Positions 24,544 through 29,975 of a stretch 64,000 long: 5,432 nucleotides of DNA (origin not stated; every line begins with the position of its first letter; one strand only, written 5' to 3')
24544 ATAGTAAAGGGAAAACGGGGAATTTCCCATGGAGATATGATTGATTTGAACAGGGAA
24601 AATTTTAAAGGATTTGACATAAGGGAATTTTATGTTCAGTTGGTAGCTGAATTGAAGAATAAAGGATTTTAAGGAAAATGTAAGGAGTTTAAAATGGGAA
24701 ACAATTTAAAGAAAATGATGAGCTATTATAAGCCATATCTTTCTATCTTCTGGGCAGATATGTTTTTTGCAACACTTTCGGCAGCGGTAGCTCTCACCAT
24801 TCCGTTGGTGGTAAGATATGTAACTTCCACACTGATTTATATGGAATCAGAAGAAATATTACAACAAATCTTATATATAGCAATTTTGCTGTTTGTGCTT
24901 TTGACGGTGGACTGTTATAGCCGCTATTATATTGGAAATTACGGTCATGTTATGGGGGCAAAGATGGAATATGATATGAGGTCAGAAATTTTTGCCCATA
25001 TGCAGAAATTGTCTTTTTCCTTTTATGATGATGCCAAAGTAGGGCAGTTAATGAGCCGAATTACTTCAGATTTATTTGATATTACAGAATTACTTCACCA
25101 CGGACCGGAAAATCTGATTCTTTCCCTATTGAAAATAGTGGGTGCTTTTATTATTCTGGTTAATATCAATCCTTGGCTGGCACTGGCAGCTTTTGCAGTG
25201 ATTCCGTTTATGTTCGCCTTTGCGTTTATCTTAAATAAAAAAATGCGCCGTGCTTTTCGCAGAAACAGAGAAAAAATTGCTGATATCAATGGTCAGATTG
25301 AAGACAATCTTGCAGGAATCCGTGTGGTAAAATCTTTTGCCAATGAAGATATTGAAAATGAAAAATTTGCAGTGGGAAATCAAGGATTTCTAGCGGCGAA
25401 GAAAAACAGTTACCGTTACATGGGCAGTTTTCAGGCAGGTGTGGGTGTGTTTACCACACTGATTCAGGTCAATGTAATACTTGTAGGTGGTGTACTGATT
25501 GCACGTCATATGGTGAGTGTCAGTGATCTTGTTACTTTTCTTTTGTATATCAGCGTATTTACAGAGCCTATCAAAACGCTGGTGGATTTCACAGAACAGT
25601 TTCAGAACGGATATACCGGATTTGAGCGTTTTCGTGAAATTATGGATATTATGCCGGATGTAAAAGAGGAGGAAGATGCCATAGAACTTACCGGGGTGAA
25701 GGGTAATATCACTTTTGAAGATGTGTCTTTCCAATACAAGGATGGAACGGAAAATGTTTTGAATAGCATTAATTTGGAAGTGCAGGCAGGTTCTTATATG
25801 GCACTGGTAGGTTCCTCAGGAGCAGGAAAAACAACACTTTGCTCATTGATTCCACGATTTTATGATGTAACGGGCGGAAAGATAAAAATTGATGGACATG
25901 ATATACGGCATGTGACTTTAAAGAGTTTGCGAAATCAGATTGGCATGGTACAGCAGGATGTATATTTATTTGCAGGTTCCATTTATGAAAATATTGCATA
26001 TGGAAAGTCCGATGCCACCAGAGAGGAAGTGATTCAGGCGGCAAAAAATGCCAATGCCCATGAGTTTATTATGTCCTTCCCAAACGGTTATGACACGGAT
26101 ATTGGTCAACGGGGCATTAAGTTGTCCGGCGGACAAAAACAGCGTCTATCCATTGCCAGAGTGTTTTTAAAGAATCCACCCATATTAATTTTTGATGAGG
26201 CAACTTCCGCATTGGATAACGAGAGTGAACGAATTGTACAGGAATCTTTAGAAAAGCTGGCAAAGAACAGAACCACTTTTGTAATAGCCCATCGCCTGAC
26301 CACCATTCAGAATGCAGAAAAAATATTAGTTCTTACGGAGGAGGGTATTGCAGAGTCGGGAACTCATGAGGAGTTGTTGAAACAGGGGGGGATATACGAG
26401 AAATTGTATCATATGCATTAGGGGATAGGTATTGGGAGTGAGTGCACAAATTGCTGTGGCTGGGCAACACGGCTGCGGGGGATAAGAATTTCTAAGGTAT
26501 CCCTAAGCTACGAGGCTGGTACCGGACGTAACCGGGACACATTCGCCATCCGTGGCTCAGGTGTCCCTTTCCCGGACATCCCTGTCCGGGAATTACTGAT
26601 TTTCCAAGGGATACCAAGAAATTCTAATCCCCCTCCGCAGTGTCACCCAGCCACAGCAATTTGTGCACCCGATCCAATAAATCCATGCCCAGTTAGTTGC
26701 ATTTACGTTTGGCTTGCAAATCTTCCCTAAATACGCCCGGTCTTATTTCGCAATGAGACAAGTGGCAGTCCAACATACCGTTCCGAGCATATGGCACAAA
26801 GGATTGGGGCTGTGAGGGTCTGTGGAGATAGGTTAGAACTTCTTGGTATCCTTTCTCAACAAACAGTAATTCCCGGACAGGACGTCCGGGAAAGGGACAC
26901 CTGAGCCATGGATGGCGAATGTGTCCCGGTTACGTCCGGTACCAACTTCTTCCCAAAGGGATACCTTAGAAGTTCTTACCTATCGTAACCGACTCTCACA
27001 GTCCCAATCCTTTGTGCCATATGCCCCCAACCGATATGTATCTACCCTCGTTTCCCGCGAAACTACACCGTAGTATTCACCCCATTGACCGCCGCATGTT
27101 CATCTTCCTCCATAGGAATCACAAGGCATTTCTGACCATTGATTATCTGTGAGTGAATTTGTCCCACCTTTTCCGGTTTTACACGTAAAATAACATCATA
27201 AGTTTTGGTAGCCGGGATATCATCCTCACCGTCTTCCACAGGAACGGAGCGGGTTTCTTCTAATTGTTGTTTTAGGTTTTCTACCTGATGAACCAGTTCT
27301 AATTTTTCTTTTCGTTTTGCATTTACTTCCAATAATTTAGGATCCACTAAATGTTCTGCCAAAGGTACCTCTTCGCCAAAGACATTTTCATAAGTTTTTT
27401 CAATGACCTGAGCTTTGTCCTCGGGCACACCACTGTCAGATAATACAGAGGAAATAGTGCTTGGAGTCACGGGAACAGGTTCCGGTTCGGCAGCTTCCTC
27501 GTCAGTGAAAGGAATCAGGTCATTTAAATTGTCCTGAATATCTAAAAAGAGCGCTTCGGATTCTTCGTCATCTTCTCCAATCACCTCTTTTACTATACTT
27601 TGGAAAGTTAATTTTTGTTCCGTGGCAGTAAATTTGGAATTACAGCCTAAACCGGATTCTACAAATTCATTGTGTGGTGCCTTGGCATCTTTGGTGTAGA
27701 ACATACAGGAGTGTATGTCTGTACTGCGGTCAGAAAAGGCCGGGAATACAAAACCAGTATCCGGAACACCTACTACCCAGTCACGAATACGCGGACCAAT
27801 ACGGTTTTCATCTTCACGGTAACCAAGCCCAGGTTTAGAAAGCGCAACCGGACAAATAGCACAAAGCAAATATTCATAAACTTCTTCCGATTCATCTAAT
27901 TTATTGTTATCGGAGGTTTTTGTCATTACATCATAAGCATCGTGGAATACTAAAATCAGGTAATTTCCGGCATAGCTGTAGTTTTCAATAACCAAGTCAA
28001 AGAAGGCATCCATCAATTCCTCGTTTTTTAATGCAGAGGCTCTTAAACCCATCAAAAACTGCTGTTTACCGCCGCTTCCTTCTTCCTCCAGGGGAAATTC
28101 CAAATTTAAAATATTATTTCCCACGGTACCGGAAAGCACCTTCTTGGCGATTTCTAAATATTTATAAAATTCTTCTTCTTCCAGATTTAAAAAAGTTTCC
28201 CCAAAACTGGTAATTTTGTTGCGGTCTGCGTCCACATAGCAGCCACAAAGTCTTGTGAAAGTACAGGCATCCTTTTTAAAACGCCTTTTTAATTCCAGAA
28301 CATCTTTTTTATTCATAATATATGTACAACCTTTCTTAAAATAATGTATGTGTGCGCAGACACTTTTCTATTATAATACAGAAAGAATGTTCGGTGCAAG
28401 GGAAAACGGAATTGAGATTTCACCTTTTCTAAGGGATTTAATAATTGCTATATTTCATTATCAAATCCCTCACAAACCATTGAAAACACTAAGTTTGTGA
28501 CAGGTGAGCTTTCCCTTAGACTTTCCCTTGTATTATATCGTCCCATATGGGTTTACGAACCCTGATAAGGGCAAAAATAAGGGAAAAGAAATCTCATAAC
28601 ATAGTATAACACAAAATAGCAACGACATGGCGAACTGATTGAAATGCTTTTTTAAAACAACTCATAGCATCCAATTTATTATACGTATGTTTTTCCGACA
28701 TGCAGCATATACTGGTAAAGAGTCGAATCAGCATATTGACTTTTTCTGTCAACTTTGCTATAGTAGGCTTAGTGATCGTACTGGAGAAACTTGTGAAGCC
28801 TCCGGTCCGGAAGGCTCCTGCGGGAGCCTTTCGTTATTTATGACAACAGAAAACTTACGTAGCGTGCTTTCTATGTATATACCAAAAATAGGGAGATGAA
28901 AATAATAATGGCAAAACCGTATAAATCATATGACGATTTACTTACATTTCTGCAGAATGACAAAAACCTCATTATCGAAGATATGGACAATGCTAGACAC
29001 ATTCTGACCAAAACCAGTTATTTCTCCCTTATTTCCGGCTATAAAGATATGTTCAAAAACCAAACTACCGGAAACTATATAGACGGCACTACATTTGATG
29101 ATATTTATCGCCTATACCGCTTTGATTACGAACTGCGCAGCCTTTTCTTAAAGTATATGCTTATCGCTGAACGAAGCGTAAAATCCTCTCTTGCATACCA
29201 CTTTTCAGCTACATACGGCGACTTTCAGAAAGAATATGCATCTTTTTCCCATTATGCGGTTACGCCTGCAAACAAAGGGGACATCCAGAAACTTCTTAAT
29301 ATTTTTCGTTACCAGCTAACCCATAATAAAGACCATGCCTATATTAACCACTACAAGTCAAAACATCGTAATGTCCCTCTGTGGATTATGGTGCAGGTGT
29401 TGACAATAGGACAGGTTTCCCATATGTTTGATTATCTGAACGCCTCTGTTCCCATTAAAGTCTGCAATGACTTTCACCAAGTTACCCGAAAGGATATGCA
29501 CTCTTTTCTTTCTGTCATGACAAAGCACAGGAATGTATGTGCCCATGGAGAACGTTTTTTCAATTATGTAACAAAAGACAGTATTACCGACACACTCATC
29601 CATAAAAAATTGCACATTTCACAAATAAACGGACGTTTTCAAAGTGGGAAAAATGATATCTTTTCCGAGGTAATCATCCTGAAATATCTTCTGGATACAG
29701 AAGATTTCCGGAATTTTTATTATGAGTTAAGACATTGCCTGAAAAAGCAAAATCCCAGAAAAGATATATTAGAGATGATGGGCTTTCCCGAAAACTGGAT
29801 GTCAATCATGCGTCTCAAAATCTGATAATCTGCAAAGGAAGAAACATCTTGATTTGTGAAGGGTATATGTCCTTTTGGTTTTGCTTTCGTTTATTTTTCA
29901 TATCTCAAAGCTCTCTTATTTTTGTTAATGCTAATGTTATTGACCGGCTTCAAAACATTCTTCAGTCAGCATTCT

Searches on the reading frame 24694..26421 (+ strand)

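Call 40: search_protein_families(library=pfam, proteins=[window:24694-26421:+])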
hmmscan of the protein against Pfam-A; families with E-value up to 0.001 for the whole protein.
window:24694-26421:+ (575 aa): 3 families
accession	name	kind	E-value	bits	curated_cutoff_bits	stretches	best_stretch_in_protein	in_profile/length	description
PF00664.28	ABC_membrane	-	3.8e-48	165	28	1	22-292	4-273/274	ABC transporter transmembrane region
PF00005.33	ABC_tran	-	1e-33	117.3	25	1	356-505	1-137/137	ABC transporter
PF02463.25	SMC_N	-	2.1e-10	40.8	40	1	396-549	110-213/220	RecF/RecN/SMC N terminal domain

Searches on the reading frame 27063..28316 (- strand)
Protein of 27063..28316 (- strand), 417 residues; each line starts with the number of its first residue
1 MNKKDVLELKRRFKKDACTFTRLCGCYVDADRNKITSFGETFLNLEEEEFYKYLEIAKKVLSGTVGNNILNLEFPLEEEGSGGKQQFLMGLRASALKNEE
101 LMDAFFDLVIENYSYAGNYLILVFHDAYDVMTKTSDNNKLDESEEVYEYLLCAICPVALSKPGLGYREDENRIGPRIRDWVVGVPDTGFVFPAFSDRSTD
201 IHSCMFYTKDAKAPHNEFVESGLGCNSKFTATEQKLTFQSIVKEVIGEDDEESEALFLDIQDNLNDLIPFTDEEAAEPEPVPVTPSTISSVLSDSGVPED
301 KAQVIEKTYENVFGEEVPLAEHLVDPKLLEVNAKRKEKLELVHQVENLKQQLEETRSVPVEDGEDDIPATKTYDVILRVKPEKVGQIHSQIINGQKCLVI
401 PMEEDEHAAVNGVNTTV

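Call 40: search_protein_families(library=pfam, proteins=[window:27063-28316:-])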
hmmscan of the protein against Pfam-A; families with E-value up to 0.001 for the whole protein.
window:27063-28316:- (417 aa): 1 family
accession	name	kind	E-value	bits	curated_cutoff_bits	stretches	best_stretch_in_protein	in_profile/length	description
PF14199.11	DUF4317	-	5.2e-145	483.8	27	1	1-413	1-370/370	Domain of unknown function (DUF4317)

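Call 62: search_protein_families(library=padloc, proteins=[window:27063-28316:-])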
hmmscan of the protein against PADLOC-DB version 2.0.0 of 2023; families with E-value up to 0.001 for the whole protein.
window:27063-28316:- (417 aa): 0 families

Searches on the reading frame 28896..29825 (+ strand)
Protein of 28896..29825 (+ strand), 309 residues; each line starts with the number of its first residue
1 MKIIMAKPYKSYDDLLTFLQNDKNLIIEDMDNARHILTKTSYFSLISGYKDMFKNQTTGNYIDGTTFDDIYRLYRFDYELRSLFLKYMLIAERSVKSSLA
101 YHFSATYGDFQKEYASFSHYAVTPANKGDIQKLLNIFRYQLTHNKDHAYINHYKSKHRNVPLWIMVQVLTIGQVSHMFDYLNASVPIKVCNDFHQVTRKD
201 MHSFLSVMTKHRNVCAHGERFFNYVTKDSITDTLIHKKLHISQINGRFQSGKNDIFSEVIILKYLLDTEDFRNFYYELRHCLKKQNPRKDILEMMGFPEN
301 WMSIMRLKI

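Call 40: search_protein_families(library=pfam, proteins=[window:28896-29825:+])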
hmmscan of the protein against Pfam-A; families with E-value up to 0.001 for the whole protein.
window:28896-29825:+ (309 aa): 1 family
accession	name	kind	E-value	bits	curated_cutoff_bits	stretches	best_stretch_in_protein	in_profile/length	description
PF07751.16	Abi_2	-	2.6e-42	145.6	25.6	1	35-223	1-184/184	Abi-like protein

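Call 62: search_protein_families(library=padloc, proteins=[window:28896-29825:+])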
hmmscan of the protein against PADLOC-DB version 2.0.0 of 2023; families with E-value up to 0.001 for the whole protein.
window:28896-29825:+ (309 aa): 1 family
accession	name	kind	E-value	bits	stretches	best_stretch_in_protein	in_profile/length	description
PDLC02344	AbiD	-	5.2e-60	201.5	1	6-306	4-276/277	AbiD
